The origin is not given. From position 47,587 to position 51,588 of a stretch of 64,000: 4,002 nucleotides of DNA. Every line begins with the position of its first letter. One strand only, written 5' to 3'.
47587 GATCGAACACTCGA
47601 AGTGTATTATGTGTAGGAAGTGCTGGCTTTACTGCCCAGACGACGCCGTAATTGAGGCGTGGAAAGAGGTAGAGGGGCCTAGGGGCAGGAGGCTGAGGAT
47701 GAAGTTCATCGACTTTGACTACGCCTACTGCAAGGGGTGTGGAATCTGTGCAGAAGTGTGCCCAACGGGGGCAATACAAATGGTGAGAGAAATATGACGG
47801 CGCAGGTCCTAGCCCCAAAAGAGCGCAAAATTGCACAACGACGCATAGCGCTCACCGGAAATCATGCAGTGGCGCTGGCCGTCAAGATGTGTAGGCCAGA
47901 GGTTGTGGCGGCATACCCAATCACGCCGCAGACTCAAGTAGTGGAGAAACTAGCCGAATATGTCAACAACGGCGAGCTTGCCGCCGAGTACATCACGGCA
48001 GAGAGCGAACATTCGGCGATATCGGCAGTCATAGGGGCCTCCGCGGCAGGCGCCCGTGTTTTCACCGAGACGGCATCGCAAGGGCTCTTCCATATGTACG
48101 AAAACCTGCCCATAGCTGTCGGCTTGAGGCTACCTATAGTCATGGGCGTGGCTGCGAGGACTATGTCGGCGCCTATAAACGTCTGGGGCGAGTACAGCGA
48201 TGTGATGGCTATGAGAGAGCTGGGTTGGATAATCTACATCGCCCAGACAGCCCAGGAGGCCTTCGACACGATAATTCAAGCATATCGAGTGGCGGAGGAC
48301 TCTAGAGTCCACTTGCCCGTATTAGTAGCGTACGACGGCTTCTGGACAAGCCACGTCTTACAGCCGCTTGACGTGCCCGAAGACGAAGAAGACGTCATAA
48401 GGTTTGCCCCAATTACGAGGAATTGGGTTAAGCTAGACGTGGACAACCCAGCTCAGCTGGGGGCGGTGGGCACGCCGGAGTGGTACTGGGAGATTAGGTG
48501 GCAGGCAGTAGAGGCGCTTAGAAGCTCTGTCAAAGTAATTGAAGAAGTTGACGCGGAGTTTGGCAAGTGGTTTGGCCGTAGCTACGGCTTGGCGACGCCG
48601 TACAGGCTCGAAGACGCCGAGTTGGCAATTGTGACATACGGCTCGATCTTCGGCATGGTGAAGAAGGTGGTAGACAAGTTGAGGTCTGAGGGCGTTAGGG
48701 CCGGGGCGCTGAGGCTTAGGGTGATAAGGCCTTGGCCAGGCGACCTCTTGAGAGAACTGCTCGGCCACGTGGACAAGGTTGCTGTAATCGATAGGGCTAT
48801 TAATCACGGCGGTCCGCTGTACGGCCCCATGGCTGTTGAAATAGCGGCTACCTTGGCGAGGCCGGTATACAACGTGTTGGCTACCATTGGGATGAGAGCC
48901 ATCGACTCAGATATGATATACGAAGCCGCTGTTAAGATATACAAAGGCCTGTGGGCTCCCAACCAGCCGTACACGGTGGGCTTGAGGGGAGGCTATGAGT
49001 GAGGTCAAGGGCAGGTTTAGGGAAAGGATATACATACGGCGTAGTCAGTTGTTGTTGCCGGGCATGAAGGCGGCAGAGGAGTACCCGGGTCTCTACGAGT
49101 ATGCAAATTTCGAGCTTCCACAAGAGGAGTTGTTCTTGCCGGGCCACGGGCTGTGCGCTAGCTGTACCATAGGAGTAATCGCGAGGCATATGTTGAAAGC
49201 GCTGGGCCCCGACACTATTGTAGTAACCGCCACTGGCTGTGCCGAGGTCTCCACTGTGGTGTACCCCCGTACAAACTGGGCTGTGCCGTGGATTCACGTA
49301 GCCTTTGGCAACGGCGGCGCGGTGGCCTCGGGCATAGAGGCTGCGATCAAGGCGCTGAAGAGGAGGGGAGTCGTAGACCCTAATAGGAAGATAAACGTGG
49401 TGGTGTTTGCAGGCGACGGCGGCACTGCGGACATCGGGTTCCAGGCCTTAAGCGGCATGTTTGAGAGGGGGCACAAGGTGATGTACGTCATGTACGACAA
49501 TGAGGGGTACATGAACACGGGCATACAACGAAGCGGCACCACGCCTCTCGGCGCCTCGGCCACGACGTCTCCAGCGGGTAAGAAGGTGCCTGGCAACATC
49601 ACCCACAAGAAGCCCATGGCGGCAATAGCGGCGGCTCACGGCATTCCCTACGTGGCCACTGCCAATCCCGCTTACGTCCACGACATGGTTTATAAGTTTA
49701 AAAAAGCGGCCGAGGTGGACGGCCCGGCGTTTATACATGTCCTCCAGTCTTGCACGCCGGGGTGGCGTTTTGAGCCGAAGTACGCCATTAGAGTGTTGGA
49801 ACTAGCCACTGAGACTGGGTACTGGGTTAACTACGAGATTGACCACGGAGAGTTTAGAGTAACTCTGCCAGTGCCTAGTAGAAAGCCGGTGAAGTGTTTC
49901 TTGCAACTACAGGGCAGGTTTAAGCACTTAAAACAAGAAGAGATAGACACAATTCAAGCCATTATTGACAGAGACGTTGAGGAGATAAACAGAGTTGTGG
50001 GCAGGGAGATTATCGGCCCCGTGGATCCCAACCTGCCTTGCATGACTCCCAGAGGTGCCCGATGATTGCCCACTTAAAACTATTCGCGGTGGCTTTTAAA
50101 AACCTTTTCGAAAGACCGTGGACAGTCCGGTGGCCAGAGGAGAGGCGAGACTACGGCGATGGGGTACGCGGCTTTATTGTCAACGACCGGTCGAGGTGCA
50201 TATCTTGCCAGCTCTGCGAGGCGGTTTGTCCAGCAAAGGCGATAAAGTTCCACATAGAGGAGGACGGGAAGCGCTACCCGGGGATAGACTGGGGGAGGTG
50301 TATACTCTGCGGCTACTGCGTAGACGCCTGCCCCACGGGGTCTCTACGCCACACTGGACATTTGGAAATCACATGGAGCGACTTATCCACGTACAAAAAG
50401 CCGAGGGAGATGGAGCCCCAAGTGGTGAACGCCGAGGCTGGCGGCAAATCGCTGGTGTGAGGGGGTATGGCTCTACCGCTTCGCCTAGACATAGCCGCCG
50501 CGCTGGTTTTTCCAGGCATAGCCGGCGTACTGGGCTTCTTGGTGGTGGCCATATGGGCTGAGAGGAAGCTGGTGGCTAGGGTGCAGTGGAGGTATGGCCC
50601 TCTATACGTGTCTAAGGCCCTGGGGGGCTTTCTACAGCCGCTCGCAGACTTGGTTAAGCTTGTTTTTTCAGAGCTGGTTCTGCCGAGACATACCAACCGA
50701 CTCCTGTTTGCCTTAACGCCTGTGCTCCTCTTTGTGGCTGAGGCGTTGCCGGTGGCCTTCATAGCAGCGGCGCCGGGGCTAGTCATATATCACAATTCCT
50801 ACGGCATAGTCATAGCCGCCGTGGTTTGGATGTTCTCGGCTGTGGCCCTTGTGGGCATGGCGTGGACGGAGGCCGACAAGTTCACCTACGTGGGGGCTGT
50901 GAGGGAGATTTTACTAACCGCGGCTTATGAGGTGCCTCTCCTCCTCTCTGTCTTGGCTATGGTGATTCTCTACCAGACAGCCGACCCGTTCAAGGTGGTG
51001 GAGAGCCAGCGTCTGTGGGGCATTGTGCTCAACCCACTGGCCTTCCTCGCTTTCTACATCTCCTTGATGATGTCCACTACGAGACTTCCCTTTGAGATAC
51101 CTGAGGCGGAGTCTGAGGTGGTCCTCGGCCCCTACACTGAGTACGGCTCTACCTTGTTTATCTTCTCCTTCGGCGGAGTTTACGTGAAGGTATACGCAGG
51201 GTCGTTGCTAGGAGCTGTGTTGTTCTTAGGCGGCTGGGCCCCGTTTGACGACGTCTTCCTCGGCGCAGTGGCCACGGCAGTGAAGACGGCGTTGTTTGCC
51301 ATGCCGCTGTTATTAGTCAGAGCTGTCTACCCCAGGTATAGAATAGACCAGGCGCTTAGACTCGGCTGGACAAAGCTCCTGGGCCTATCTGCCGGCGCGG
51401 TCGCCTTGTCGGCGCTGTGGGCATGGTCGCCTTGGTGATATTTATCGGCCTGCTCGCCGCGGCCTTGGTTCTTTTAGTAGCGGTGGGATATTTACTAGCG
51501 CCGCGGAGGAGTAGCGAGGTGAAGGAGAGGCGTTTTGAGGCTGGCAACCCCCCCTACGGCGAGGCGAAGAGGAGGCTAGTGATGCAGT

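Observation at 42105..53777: A 2-oxoacid:ferredoxin oxidoreductase operon sits inside the complex-I (nuo) cluster and is translationally coupled to nuoI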

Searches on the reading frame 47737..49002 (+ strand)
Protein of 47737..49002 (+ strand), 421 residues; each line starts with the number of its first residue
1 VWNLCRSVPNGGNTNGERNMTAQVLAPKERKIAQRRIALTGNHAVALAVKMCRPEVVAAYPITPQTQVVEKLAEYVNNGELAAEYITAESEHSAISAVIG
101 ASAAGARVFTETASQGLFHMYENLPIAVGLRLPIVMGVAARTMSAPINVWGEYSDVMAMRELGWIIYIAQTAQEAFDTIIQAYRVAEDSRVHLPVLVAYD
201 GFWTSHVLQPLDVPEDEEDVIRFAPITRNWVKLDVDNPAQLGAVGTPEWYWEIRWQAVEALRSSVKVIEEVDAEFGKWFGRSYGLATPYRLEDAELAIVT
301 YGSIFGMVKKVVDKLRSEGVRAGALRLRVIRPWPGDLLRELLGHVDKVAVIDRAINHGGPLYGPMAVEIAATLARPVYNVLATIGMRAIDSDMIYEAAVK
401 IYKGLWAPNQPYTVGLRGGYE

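Call 3: search_protein_families(library=pfam, proteins=[window:47737-49002:+])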
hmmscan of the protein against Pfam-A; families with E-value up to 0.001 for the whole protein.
window:47737-49002:+ (421 aa): 3 families
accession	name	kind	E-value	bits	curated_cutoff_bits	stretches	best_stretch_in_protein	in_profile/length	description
PF01855.24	POR_N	-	5.1e-68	229.7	27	1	49-271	3-229/231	Pyruvate flavodoxin/ferredoxin oxidoreductase, thiamine diP-bdg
PF17147.9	PFOR_II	-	2.1e-22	79.9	27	1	294-390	1-98/102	Pyruvate:ferredoxin oxidoreductase core domain II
PF02780.25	Transketolase_C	-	4.3e-08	33.5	25.9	1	292-378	8-89/124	Transketolase, C-terminal domain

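Call 17: search_protein_families(library=ncbifam, proteins=[window:47737-49002:+], max_evalue=0.01)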
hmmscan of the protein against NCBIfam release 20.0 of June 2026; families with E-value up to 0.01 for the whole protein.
window:47737-49002:+ (421 aa): 16 families
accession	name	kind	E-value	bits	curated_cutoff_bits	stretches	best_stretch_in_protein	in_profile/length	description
NF040682.1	PorA_Arch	equivalog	1.4e-118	396.2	550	1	36-404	3-374/387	pyruvate synthase subunit PorA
NF006233.0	PRK08367.1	equivalog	2.9e-104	349.1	625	1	37-374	5-340/394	pyruvate ferredoxin oxidoreductase subunit alpha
NF007201.0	PRK09622.1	equivalog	3e-87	293.1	590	1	40-403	14-376/405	2-oxoacid:ferredoxin oxidoreductase subunit alpha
NF006232.0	PRK08366.1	equivalog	2.3e-84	283.3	646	1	36-377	7-349/394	2-ketoisovalerate ferredoxin oxidoreductase subunit alpha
NF045764.1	PhenlGlyoxDHPadG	equivalog_domain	1.9e-80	270.3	700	1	37-377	3-350/398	NADH-dependent phenylglyoxylate dehydrogenase subunit alpha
NF045791.1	OxalOxredalpha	equivalog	3.1e-74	250.4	500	1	38-371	6-340/395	oxalate oxidoreductase subunit alpha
TIGR02176.1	pyruv_ox_red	equivalog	1.1e-41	142.8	911.35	1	39-369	4-340/1167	pyruvate:ferredoxin (flavodoxin) oxidoreductase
TIGR03710.1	OAFO_sf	subfamily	1.1e-34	120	482.75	2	21-203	178-362/561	2-oxoacid:acceptor oxidoreductase subunit alpha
NF006412.0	PRK08659.1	equivalog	4.2e-34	118.3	411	2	37-218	6-188/378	2-oxoacid:acceptor oxidoreductase subunit alpha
NF005507.0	PRK07119.1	subfamily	1e-32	113.3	399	1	35-401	3-348/352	3-methyl-2-oxobutanoate dehydrogenase subunit VorB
NF007206.0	PRK09627.1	equivalog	4.4e-23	81.8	579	2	35-214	2-182/375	2-oxoglutarate synthase subunit alpha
NF041170.1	Oxoac_fdxalpha_Archa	equivalog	4.2e-22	78.2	800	2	25-188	224-402/636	2-oxoacid:ferredoxin oxidoreductase subunit alpha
TIGR03336.1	IOR_alpha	equivalog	5.6e-11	41.5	650.9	1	39-117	5-81/595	indolepyruvate ferredoxin oxidoreductase subunit alpha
TIGR00204.1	dxs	equivalog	3e-05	22.8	465.95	1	293-360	494-561/616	1-deoxy-D-xylulose-5-phosphate synthase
NF003933.0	PRK05444.2-2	equivalog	6.1e-05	21.7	395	1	90-359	343-548/606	1-deoxy-D-xylulose-5-phosphate synthase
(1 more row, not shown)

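Call 52: search_solved_structures(query=window:47794-49002:+, show_alignments=0, max_evalue=1e-10)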
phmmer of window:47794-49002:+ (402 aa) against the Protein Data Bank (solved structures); distinct sequences matched with E-value up to 1e-10: 7.
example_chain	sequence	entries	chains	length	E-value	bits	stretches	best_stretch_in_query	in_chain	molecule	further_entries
9bt4_B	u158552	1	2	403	9.2e-81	275.1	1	16-346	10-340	Pyruvate:Ferredoxin Oxidoreductase, subunit alpha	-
5c4i_A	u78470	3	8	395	4.1e-61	210.5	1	20-354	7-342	Oxalate oxidoreductase subunit alpha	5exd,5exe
6cin_A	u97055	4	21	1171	8.2e-39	137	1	20-397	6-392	PYRUVATE-FERREDOXIN OXIDOREDUCTASE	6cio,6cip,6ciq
7plm_A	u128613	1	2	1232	4.6e-32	114.8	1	18-354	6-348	Pyruvate:ferredoxin oxidoreductase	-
1b0p_A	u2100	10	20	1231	5.3e-32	114.6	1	19-354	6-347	PROTEIN (PYRUVATE-FERREDOXIN OXIDOREDUCTASE) | Pyruvate-Ferredoxin Oxidoreductase | PYRUVATE FERREDOXIN OXIDOREDUCTASE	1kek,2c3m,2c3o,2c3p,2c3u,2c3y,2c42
1yd7_A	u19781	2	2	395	2.1e-23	86.3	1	20-219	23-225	2-keto acid:ferredoxin oxidoreductase subunit alpha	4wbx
6n2n_A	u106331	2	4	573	4.4e-14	55.6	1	17-316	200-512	Pyruvate flavodoxin/ferredoxin oxidoreductase domain protein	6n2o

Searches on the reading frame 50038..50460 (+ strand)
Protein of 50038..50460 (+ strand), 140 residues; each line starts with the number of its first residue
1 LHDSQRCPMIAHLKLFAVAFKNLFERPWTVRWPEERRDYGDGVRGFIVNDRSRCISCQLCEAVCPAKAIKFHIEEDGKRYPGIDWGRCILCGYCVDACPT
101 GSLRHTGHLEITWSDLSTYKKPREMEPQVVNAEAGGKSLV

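Call 3: search_protein_families(library=pfam, proteins=[window:50038-50460:+])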
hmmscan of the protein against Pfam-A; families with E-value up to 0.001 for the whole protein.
window:50038-50460:+ (140 aa): 15 families
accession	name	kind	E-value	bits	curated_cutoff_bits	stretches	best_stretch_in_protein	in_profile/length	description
PF00037.32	Fer4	-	2.4e-15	56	21.1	2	83-103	3-23/24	4Fe-4S binding domain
PF13237.11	Fer4_10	-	2.4e-12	47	25.5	2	47-99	2-53/53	4Fe-4S dicluster domain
PF12838.12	Fer4_7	-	5e-12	46.5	27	1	53-101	1-51/52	4Fe-4S dicluster domain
PF12797.12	Fer4_2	-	3.5e-11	42.7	24.5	2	81-100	3-22/22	4Fe-4S binding domain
PF13187.11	Fer4_9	-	1.2e-10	41.7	27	2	53-101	1-50/52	4Fe-4S dicluster domain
PF13484.11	Fer4_16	-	1.3e-10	42.3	30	1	87-120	1-35/66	4Fe-4S double cluster binding domain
PF12837.12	Fer4_6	-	3.3e-10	39.9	25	2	83-101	4-22/24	4Fe-4S binding domain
PF13534.11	Fer4_17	-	1.6e-08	35.4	22.2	0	87-106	1-19/61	4Fe-4S dicluster domain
PF13459.11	Fer4_15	-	7.7e-08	33.4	22.4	0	83-100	3-20/66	4Fe-4S single cluster domain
PF13183.11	Fer4_8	-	8.5e-08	33.1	27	1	87-105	4-22/68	4Fe-4S dicluster domain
PF14697.11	Fer4_21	-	5.3e-07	30.1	35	1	50-100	4-53/59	4Fe-4S dicluster domain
PF12800.12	Fer4_4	-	1e-05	25.9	24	0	87-101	3-17/17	4Fe-4S binding domain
PF25160.1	LdpA_Fe-S-bd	-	1.1e-05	25.5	27.6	1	58-105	7-45/49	LdpA Fe-S cluster-binding domain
PF13370.11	Fer4_13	-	0.00018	22.5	24.5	0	50-66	2-18/58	4Fe-4S single cluster domain of Ferredoxin I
PF12798.12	Fer4_3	-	0.00048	21.2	27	0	88-101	1-14/15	4Fe-4S binding domain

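Call 17: search_protein_families(library=ncbifam, proteins=[window:50062-50460:+], max_evalue=0.01)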
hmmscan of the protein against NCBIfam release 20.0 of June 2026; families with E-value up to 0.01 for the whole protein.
window:50062-50460:+ (132 aa): 98 families (the best 25 are shown)
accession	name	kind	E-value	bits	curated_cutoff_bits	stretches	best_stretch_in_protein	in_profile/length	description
NF004541.0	PRK05888.2-2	equivalog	6.7e-32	110.6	217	1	3-108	19-124/168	NADH-quinone oxidoreductase subunit NuoI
TIGR01971.1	NuoI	subfamily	3.3e-23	81.6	113.05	1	8-108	2-111/121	NADH-quinone oxidoreductase, chain I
NF004543.0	PRK05888.2-5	equivalog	5.8e-23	81.5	243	1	10-103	25-123/217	NADH-quinone oxidoreductase subunit NuoI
NF010590.0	PRK13984.1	equivalog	2.1e-22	79.1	946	1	10-99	16-112/611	putative oxidoreductase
NF004546.0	PRK05888.3-3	equivalog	1.7e-21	76.5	260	1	18-109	38-138/196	NADH-quinone oxidoreductase subunit NuoI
NF004538.0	PRK05888.1-4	equivalog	2.7e-21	75.8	135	1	5-105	17-127/162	NADH-quinone oxidoreductase subunit NuoI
NF004537.0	PRK05888.1-3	equivalog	1.7e-20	73.4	163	1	5-107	24-142/204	NADH-quinone oxidoreductase subunit NuoI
NF004536.0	PRK05888.1-1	equivalog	7.8e-20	70.9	212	1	4-104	13-123/180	NADH-quinone oxidoreductase subunit NuoI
NF040612.1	F420_dehyd_FpoI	exception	5.5e-19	68.3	180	1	6-100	4-104/135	F420H2 dehydrogenase subunit FpoI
NF004545.0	PRK05888.3-1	equivalog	3.5e-18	65.8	229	1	4-120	26-148/154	NADH-quinone oxidoreductase subunit NuoI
NF006221.0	PRK08348.1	subfamily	5.2e-18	65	124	1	5-98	4-95/136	NADH-plastoquinone oxidoreductase subunit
NF004539.0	PRK05888.1-5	equivalog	5.9e-18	65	225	1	5-98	17-120/162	NADH-quinone oxidoreductase subunit NuoI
NF009053.0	PRK12387.1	subfamily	1.8e-15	57.1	204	1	19-105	13-100/180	formate hydrogenlyase complex iron-sulfur subunit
TIGR00403.1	ndhI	equivalog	6.5e-15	55.2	302.35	1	8-104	26-128/183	NAD(P)H-quinone oxidoreductase subunit I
NF004542.0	PRK05888.2-3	equivalog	4.4e-14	52.4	248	1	21-105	54-149/203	NADH-quinone oxidoreductase subunit NuoI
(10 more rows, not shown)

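Call 30: find_homologous_proteins(query=window:50062-50460:+, max_evalue=1e-10)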
Query window:50062-50460:+ (132 aa): 29 proteins with E <= 1e-10 among 49 candidates.
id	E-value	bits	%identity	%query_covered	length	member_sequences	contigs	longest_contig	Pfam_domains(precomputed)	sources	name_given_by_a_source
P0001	1.2e-89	315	100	100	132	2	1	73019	PF14697.12,PF12837.13,PF13484.12,PF12838.13,PF13534.12,PF13459.12,PF12800.13,PF12797.13,PF00037.33,PF25160.2,PF13237.12,PF13183.12,PF13187.12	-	-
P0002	6.5e-76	271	84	100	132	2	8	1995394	PF14697.12,PF12837.13,PF13484.12,PF12838.13,PF13534.12,PF13459.12,PF12800.13,PF12797.13,PF00037.33,PF25160.2,PF13237.12,PF13183.12,PF13187.12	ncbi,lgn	ncbi:MAG: NADH-quinone oxidoreductase subunit I [Thermoproteus sp.]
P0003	7.4e-76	271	83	100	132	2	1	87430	PF14697.12,PF12837.13,PF13484.12,PF12838.13,PF13534.12,PF13459.12,PF12800.13,PF12797.13,PF00037.33,PF13237.12,PF13183.12,PF13187.12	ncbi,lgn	ncbi:MAG: 4Fe-4S binding protein [Pyrobaculum sp.]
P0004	3.5e-74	265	83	100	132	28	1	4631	PF14697.12,PF12837.13,PF13484.12,PF12838.13,PF13534.12,PF13459.12,PF12800.13,PF12797.13,PF00037.33,PF25160.2,PF13237.12,PF13183.12,PF13187.12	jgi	-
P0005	1.5e-73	263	81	100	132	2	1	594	PF14697.12,PF12837.13,PF13484.12,PF12838.13,PF13534.12,PF13459.12,PF12800.13,PF12797.13,PF00037.33,PF25160.2,PF13237.12,PF13183.12,PF13187.12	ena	-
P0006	2.2e-73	263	83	100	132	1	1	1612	PF14697.12,PF12837.13,PF13484.12,PF12838.13,PF13534.12,PF13459.12,PF12800.13,PF12797.13,PF00037.33,PF25160.2,PF13237.12,PF13183.12,PF13187.12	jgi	-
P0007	2.3e-73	263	82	100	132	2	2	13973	PF14697.12,PF12837.13,PF13484.12,PF12838.13,PF13534.12,PF13459.12,PF12800.13,PF12797.13,PF00037.33,PF13237.12,PF13183.12,PF13187.12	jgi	-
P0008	9.9e-70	251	79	100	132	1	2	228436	PF14697.12,PF12837.13,PF13484.12,PF12838.13,PF13534.12,PF13459.12,PF12800.13,PF12797.13,PF00037.33,PF25160.2,PF13237.12,PF13183.12,PF13187.12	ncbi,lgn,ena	-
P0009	3.7e-69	249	78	100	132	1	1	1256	PF14697.12,PF12837.13,PF12798.13,PF13484.12,PF12838.13,PF13534.12,PF13459.12,PF12800.13,PF12797.13,PF00037.33,PF13237.12,PF13183.12,PF13187.12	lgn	-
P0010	3.8e-67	242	74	100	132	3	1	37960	PF14697.12,PF12837.13,PF13484.12,PF12838.13,PF13534.12,PF13459.12,PF12800.13,PF12797.13,PF00037.33,PF25160.2,PF13237.12,PF13183.12,PF13187.12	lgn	-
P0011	3.9e-65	236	73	100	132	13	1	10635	PF14697.12,PF12837.13,PF13484.12,PF12838.13,PF13534.12,PF12800.13,PF12797.13,PF00037.33,PF25160.2,PF13237.12,PF13183.12,PF13187.12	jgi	jgi:Formate hydrogenlyase subunit 6/NADH:ubiquinone oxidoreductase 23 kD subunit (chain I)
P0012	9.7e-64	231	73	100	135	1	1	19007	PF14697.12,PF12837.13,PF13484.12,PF12838.13,PF13534.12,PF12800.13,PF12797.13,PF00037.33,PF25160.2,PF13237.12,PF13183.12,PF13187.12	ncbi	-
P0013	1.4e-63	231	73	100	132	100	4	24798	PF14697.12,PF12837.13,PF13484.12,PF12838.13,PF13534.12,PF12800.13,PF12797.13,PF00037.33,PF25160.2,PF13237.12,PF13183.12,PF13187.12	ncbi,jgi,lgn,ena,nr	ncbi:MAG: 4Fe-4S dicluster domain-containing protein [Pyrobaculum sp.]|jgi:NADH-quinone oxidoreducta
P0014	1.8e-63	230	73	100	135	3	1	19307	PF14697.12,PF12837.13,PF13484.12,PF12838.13,PF13534.12,PF12800.13,PF12797.13,PF00037.33,PF25160.2,PF13237.12,PF13183.12,PF13187.12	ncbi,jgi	-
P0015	1.9e-63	230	73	100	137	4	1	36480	PF14697.12,PF12837.13,PF13484.12,PF12838.13,PF13534.12,PF12800.13,PF12797.13,PF00037.33,PF25160.2,PF13237.12,PF13183.12,PF13187.12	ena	-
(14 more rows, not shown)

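Call 80: find_related_loci(query=A3, collection=metagenome_contigs, flank=4000)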
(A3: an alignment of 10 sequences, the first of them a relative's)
Query A3 (132 aa) in metagenome_contigs; peptide patterns used: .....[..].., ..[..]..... (x = any residue, [..] = any of these).
600 stretches matched a pattern (row limit reached: there are more); 596 encode a relative of the query (tblastn E <= 1e-3); the best 80 are kept; 80 distinct loci.
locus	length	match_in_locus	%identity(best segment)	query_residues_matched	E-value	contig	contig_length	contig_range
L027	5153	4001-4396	73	1-132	2e-67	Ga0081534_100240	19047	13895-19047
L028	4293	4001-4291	81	1-97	9e-55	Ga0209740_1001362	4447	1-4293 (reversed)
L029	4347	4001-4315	46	3-107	1e-26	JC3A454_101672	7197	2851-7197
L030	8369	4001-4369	41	3-123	5e-26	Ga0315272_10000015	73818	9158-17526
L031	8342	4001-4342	42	21-124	3e-25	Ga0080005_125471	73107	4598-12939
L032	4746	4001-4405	36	2-118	7e-23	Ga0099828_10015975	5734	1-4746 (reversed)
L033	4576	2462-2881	36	2-125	6e-23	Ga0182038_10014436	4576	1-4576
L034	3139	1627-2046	36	2-125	6e-23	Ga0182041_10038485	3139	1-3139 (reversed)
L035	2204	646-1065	34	1-122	1e-22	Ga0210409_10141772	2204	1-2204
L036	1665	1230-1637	36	1-118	1e-22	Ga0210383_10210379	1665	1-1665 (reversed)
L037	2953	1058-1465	35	1-118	2e-22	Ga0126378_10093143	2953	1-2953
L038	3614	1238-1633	36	5-118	3e-22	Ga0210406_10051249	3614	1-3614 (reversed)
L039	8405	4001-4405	36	2-118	4e-22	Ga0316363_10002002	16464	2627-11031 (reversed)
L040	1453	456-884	33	3-129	4e-22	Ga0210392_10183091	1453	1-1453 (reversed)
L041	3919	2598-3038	34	2-130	6e-22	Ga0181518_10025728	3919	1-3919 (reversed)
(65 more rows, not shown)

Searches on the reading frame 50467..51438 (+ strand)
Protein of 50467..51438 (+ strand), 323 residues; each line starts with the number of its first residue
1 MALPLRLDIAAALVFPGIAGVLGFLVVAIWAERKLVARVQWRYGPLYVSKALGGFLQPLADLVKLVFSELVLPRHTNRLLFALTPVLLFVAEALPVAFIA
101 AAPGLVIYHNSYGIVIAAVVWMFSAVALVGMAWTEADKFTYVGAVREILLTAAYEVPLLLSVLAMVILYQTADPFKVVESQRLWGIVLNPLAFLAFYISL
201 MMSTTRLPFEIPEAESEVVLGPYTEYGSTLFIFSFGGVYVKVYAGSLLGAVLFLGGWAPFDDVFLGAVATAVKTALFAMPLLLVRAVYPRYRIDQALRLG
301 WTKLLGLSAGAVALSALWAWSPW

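Call 3: search_protein_families(library=pfam, proteins=[window:50467-51438:+])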
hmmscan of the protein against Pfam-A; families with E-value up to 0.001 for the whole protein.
window:50467-51438:+ (323 aa): 1 family
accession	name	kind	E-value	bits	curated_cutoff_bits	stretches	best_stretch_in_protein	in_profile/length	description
PF00146.26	NADHdh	-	3.1e-75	253.7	27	1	20-314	9-296/298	NADH dehydrogenase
